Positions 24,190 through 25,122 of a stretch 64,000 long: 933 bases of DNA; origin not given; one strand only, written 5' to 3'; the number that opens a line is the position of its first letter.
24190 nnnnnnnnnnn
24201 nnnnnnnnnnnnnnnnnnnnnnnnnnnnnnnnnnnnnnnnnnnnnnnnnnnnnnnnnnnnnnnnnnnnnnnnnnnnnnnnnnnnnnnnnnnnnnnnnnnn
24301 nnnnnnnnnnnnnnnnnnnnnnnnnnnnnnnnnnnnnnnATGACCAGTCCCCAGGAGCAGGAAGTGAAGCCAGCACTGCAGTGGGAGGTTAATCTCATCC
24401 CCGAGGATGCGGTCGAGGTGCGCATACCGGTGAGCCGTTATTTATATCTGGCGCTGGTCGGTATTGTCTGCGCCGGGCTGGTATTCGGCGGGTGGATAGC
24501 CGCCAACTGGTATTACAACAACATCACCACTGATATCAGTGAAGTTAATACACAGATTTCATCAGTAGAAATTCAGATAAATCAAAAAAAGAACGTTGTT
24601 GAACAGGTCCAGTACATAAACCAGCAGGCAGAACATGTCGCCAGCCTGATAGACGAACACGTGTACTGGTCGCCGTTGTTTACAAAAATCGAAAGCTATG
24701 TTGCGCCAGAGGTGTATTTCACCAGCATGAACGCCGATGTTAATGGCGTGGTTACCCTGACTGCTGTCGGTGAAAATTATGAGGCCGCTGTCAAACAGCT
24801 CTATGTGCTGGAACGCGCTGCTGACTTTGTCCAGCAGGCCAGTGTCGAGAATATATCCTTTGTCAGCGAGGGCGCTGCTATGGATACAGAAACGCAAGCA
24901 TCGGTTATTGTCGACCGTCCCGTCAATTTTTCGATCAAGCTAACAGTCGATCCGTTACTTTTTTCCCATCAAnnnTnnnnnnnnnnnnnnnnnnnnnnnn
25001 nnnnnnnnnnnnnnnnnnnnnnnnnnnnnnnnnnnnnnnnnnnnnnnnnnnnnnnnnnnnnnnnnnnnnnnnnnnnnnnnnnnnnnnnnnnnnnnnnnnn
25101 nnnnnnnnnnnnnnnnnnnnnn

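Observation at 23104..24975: PilN carrying a ~430-aa intrinsically disordered Pro/Lys/Glu/Gln-rich cytoplasmic insertion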

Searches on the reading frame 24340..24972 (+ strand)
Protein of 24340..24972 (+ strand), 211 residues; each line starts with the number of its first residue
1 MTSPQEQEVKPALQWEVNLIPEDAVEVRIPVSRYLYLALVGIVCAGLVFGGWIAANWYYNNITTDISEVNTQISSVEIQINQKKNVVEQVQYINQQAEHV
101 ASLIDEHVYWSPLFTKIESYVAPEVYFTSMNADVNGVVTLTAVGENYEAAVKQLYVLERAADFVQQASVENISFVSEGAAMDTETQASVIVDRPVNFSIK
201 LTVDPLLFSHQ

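Call 12: find_homologous_proteins(query=A2, max_evalue=0.001)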
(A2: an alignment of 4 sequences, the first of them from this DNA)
Query A2 (4 sequences) (211 aa, profile of the alignment): 7 proteins with E <= 0.001 among 7569 candidates.
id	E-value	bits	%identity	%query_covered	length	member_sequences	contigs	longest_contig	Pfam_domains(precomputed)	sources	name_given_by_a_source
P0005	5.6e-81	289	46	100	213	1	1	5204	-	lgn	-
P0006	8.4e-79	282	51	93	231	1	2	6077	-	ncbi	-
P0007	2.5e-74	268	42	94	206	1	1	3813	-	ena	-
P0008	3.9e-29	120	29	98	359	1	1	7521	-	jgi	-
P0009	1.1e-28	118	28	92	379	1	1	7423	-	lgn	-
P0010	2.6e-20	91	29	90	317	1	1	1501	-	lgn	-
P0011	2.1e-15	75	27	81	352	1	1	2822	-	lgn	-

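Call 13: search_solved_structures(query=A2, max_evalue=10, show_alignments=2)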
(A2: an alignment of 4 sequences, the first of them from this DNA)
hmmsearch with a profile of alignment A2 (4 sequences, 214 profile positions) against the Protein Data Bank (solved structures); distinct sequences matched with E-value up to 10: 3.
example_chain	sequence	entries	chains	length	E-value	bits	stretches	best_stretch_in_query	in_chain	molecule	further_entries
3jc8_Na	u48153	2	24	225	0.0062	19.4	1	18-104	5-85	PilN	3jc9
2flh_A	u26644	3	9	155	0.71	12.7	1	46-102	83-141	cytokinin-specific binding protein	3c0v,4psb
9b2x_A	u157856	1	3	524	3.3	10.5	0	65-98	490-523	Fusion glycoprotein F0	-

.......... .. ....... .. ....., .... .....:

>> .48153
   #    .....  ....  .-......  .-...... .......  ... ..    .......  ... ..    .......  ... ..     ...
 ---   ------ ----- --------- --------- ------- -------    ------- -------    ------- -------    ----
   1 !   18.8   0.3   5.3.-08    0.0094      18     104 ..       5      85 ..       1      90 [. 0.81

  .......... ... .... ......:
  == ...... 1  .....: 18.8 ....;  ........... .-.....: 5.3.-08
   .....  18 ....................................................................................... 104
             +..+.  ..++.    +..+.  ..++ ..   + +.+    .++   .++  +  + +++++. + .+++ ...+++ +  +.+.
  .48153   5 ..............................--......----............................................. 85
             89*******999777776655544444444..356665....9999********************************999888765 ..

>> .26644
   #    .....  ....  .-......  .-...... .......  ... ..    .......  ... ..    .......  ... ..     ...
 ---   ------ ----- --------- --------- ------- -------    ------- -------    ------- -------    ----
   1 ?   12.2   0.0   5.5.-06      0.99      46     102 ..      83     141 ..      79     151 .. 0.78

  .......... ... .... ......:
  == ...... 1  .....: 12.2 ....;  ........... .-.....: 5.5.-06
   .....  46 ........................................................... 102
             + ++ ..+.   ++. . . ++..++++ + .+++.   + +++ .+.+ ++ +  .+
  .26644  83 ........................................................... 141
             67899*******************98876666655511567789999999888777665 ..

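Call 15: find_encoding_contigs(protein=P0005, flank=5000, max_places=3)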
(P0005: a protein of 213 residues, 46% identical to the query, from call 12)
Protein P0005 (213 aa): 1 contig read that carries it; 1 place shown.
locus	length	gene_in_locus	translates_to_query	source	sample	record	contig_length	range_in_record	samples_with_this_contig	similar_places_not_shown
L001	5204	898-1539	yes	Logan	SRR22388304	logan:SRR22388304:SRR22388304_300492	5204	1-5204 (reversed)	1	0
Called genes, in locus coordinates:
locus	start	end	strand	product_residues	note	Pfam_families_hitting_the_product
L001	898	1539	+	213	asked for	-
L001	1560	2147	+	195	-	PF04350:PilO (weak)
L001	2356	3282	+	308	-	-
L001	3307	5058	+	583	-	PF05157:MshEN, PF00437:T2SSE, PF13555:AAA_29 (faint)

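Call 16: find_encoding_contigs(protein=P0006, flank=5000, max_places=3)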
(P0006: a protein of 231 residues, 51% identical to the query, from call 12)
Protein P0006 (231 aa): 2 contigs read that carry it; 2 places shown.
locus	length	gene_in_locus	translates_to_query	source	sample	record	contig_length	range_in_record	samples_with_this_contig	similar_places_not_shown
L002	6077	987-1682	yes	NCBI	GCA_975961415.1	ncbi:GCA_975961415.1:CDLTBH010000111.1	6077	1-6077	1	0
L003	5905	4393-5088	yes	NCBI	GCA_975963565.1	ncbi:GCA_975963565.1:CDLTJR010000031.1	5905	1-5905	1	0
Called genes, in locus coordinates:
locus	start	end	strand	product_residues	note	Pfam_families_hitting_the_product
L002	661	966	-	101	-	-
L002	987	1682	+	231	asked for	-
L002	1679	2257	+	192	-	PF04350:PilO (weak)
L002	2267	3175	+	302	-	-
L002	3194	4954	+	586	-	PF05157:MshEN, PF00437:T2SSE, PF13191:AAA_16 (weak), PF13555:AAA_29 (weak)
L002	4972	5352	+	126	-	PF00072:Response_reg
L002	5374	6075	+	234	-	?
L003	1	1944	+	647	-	?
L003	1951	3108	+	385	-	PF11104:PilM_2, PF06723:MreB_Mbl (faint), PF02541:Ppx-GppA (weak), PF14450:FtsA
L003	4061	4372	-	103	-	-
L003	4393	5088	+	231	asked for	-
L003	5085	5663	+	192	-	PF04350:PilO (weak)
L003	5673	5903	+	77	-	?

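Call 17: find_encoding_contigs(protein=P0007, flank=5000, max_places=3)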
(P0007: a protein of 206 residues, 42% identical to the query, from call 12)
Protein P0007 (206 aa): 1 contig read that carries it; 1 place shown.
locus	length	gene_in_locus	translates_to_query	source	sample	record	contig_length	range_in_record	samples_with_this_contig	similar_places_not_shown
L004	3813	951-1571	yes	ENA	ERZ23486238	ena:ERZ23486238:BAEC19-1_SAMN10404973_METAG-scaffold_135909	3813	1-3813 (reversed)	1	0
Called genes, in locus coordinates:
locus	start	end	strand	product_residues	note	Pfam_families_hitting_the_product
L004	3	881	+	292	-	?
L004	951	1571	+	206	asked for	-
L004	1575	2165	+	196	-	-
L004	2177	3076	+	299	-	-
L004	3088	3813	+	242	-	?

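Call 30: find_encoding_contigs(protein=P0008, flank=6000, max_places=2)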
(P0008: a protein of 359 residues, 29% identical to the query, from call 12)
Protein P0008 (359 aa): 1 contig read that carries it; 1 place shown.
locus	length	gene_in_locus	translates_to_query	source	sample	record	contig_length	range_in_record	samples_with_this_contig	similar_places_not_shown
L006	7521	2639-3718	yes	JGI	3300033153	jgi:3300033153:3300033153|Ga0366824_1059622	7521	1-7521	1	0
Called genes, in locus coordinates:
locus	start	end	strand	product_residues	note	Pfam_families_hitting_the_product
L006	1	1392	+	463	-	?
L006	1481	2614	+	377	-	PF11104:PilM_2, PF06723:MreB_Mbl (faint), PF14450:FtsA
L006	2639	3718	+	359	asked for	-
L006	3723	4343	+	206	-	PF04350:PilO (weak)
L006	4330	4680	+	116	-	-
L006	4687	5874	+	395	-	PF05157:MshEN, PF00437:T2SSE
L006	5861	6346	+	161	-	PF00437:T2SSE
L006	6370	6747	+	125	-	PF00072:Response_reg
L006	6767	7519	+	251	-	?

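Call 31: find_encoding_contigs(protein=P0009, flank=6000, max_places=2)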
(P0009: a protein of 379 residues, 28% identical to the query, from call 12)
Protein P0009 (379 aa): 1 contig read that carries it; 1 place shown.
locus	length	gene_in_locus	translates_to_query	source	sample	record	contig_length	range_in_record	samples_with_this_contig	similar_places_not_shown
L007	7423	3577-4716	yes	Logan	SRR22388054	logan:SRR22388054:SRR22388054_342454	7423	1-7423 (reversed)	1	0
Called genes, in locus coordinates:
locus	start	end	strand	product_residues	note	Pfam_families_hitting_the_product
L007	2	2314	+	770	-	?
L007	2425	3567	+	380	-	PF11104:PilM_2, PF06723:MreB_Mbl (weak), PF14450:FtsA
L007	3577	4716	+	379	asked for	-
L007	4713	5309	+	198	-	-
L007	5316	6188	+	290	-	-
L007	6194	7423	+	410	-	?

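Call 32: search_protein_representatives(alignment_id=A3)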
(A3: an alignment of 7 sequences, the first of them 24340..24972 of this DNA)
Query: 7 sequences, 304 profile positions. Proteins with E-value up to 0.001 (for the whole library): 4837; up to 1e-10: 1792; up to 1e-30: 457. The best 150 are listed.
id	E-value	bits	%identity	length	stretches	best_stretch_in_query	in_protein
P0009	6.5e-105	367.5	-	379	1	1-303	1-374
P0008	1.8e-102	359.4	-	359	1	2-302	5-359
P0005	2.2e-93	329.6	-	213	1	98-303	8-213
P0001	6.3e-90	318.3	-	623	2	50-302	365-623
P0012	5.5e-82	292.2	-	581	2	55-301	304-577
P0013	2.8e-80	286.6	-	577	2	97-302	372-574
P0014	5.3e-79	282.4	-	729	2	12-302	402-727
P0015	9.8e-78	278.2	-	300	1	1-303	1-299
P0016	2.0e-77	277.2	-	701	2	11-301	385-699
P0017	1.1e-74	268.2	-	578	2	103-300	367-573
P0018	2.7e-72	260.4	-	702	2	36-303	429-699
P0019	3.6e-72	259.9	-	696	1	15-302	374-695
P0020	9.7e-72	258.5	-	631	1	36-301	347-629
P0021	3.1e-71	256.9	-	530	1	4-300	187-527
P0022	4.6e-71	256.3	-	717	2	57-303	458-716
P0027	2.5e-67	244.1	-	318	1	2-302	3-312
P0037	6.7e-55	203.2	-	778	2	44-302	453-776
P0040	8.8e-54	199.6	-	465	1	12-301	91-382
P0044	1.1e-51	192.7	-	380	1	2-302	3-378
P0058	6.4e-49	183.6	-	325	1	2-302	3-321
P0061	1.1e-48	182.8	-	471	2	47-302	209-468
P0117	1.7e-42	162.5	-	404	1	2-301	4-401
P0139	9.9e-41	156.7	-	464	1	1-301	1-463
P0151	3.1e-40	155.1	-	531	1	70-302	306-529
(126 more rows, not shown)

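Call 41: search_solved_structures(query=A4, max_evalue=1, show_alignments=3)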
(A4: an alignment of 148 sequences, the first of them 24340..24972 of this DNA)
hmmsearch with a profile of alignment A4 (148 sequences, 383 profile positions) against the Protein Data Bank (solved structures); distinct sequences matched with E-value up to 1: 7.
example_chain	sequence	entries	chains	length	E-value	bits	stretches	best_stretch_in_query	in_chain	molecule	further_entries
3jc8_Na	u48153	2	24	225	0.0046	19.3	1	187-274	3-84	PilN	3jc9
9d2b_H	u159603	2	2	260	0.09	15.1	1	124-210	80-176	HAUS augmin-like complex subunit 8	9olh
7vmr_A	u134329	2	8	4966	0.11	14.8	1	74-224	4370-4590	Ryanodine receptor 2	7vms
7wz8_C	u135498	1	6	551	0.17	14.1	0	236-278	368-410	SNAP-tag,C-type lectin domain family 4 member K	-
8at3_H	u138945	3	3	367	0.18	14.1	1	127-210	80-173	HAUS augmin-like complex subunit 8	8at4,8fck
4bry_A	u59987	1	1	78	0.78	12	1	236-277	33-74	GEMININ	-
2l5g_B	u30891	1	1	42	0.96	11.7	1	232-264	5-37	Putative uncharacterized protein NCOR2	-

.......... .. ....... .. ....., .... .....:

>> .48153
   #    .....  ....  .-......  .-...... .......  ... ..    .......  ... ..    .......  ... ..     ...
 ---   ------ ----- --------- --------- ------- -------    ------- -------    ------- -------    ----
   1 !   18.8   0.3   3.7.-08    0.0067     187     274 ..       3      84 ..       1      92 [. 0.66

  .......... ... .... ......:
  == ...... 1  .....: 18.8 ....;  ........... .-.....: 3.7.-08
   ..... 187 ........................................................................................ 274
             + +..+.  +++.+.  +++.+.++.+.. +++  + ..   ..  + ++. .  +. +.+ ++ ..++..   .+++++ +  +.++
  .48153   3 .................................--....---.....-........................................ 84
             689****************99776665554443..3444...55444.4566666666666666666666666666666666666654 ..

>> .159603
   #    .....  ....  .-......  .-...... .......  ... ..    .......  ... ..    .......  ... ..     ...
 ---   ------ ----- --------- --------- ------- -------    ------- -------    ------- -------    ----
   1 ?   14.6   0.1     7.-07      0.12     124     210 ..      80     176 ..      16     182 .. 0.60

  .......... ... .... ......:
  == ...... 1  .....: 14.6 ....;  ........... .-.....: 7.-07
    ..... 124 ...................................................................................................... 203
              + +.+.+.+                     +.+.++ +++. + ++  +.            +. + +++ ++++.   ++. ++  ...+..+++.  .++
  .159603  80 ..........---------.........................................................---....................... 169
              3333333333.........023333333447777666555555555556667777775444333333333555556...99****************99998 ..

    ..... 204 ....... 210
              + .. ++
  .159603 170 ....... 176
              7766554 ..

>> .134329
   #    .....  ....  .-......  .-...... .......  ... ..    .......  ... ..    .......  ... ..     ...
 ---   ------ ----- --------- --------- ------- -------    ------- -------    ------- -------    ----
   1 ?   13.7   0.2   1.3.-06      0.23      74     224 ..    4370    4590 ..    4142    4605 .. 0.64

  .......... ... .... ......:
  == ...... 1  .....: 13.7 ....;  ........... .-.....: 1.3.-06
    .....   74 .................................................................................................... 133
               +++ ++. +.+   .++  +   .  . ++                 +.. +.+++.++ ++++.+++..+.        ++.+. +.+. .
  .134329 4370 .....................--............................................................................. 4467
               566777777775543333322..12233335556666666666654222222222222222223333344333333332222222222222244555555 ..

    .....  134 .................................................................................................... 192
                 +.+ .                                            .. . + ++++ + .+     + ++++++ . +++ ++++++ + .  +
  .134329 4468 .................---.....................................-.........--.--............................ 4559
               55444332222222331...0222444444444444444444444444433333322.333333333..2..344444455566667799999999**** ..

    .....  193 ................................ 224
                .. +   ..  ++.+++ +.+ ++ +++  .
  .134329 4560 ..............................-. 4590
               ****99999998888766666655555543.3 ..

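Call 47: find_related_loci(query=A2, collection=genome_contigs, flank=4000)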
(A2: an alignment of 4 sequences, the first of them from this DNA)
Query A2 (211 aa) in genome_contigs; peptide patterns used: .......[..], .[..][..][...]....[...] (x = any residue, [..] = any of these).
25 stretches matched a pattern; 10 encode a relative of the query (tblastn E <= 1e-3); 10 distinct loci.
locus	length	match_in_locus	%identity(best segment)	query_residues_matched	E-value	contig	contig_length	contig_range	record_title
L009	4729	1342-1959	50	1-208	3e-68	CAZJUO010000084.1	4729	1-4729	MAG TPA_asm: uncultured Gammaproteobacteria bacterium isolate SRP141376_co4_277 genome assembly, contig: NODE_29493_leng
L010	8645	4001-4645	42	1-211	3e-60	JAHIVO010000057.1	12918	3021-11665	MAG: Patescibacteria group bacterium isolate MM_PC_MetaG.mb.84 MM_PC_MetaG.mb.84_k141_866386, whole genome shotgun seque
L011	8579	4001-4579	47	12-203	3e-59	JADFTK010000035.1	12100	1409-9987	MAG: Patescibacteria group bacterium isolate B9T1L10 B9T1L10_NODE8450, whole genome shotgun sequence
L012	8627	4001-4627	43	1-208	2e-57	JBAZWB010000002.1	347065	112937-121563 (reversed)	MAG: Patescibacteria group bacterium isolate SO_2017_GW1_267 NODE_224_length_347065_cov_3.428541_OW334_2017, whole genom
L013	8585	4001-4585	50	12-208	3e-62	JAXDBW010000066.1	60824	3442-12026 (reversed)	MAG: Patescibacteria group bacterium isolate POMEDNA-B28 Raw2_k127_2151370, whole genome shotgun sequence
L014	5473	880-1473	46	13-208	9e-57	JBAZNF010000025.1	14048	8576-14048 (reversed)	MAG: Patescibacteria group bacterium isolate SO_2017_LW4_60 scaffold_8401_c1_LW137-91_2017, whole genome shotgun sequenc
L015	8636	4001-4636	43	1-208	1e-50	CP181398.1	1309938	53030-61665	MAG: Candidatus Kerfeldbacteria bacterium isolate MKparc4 chromosome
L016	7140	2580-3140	28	16-208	6e-23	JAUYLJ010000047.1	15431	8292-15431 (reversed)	MAG: bacterium isolate C24_metabat.bin.3 C24_k141_952863, whole genome shotgun sequence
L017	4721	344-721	23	16-141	9e-5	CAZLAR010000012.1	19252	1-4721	MAG TPA_asm: uncultured Candidatus Saccharibacteria bacterium isolate SRP192515_co2_181 genome assembly, contig: NODE_22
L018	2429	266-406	30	95-141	4e-4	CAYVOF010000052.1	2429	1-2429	MAG TPA_asm: uncultured Candidatus Saccharibacteria bacterium isolate SRP192515_co2_194 genome assembly, contig: NODE_45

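Call 49: predict_structure(alignment_id=A4)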
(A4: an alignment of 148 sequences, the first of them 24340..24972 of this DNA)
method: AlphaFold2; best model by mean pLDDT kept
length: 211 residues; sequences in the alignment: 148
mean_pLDDT: 88.5   pTM: 0.60
mean pLDDT of the five models: 88.5, 87.5, 87.5, 87.0, 86.2
residues with pLDDT >= 90: 152; 70-90: 20; 50-70: 37; < 50: 2
segments of 3 or more residues with pLDDT < 50: none
pLDDT, mean of each block of 10 residues (from residue 1): 56 58 64 95 98 98 98 98 97 97 89 95 98 95 97 98 97 82 65 95 91 62
secondary structure, 60 per line:
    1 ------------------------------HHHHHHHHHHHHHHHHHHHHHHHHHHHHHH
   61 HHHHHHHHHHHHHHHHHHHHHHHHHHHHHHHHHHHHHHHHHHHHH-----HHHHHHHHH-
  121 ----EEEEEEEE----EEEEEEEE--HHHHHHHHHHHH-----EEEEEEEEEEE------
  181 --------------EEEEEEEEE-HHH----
elements in order: H31-105 H111-119 E125-132 E137-144 H147-158 E164-174 E195-203

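Call 51: fold_search(model_id=the predicted structure, library=pdb)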
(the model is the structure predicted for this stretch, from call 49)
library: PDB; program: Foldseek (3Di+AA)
matches with E <= 10: 721; with E <= 0.001: 0
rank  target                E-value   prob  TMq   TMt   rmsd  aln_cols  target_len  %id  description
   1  2w7v_A                1.4e-03  1.00  0.28  0.65   5.3        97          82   13  periplasmic domain of EpsL from Vibrio parahaemolyticus (released 2010-03-31)
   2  3jc8_Oa               2.6e-03  0.98  0.26  0.28  12.9       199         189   17  Architectural model of the type IVa pilus machine in a piliated state (released 2016-03-16)
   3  5hl8_A                3.8e-03  1.00  0.33  0.79   2.9       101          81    9  1.93 Angstrom resolution crystal structure of a pullulanase-specific type II secretion system integral cytoplasmic mem (released 2016-01-27)
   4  5hl8_C                4.9e-03  1.00  0.28  0.69   3.1        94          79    7  1.93 Angstrom resolution crystal structure of a pullulanase-specific type II secretion system integral cytoplasmic mem (released 2016-01-27)
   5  5n7l                  6.3e-03  1.00  0.30  0.74   2.2        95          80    9  Crystal structure of the periplasmic domain of XcpY, tI crystal form. (released 2018-03-14)
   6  6ghu_A                8.1e-03  1.00  0.32  0.78   2.4        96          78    9  Crystal structure of the periplasmic domain of XcpY, oP crystal form. (released 2018-11-21)
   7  5uvr                  1.8e-02  0.92  0.25  0.45   6.3       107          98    7  The core region of PilO from the type IV pilus system of Pseudomonas aeruginosa (released 2018-02-21)
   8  6i6s_A                2.0e-02  0.96  0.25  0.46   5.5       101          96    9  Circular permutant of ribosomal protein S6, adding 9aa to C terminal of P68-69, L75A mutant (released 2019-11-27)
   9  6i6w                  3.3e-02  0.75  0.23  0.41   8.7       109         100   11  Circular permutant of ribosomal protein S6, adding 6aa to C terminal of P68-69 (released 2019-11-27)
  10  6i6i_A                5.1e-02  0.96  0.29  0.54   4.7       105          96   10  Circular permutant of ribosomal protein S6, adding 6aa to C terminal of P68-69, L75A mutant (released 2019-11-27)
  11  7os7_A                6.2e-02  0.80  0.25  0.42   5.2        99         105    9  Circular permutant of ribosomal protein S6, swap helix 2, L75A, A92K mutant (released 2022-06-22)
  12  8dlf_D                7.5e-02  0.54  0.21  0.26   8.4        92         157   16  EBNA1 DNA binding domain (DBD) (458-617)+2 repeats of family repeat (FR) region (released 2023-05-17)
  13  8iyd_K                7.5e-02  0.30  0.20  0.28   7.2       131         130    9  Tail cap of phage lambda tail (released 2023-10-18)
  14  6i6y                  1.0e-01  0.77  0.25  0.47   8.5        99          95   14  Circular permutant of ribosomal protein S6, swap helix 2 (released 2019-11-27)
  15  8a9w                  1.3e-01  0.98  0.27  0.68   2.9        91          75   10  Crystal structure of PulL C-ter domain (released 2023-01-11)
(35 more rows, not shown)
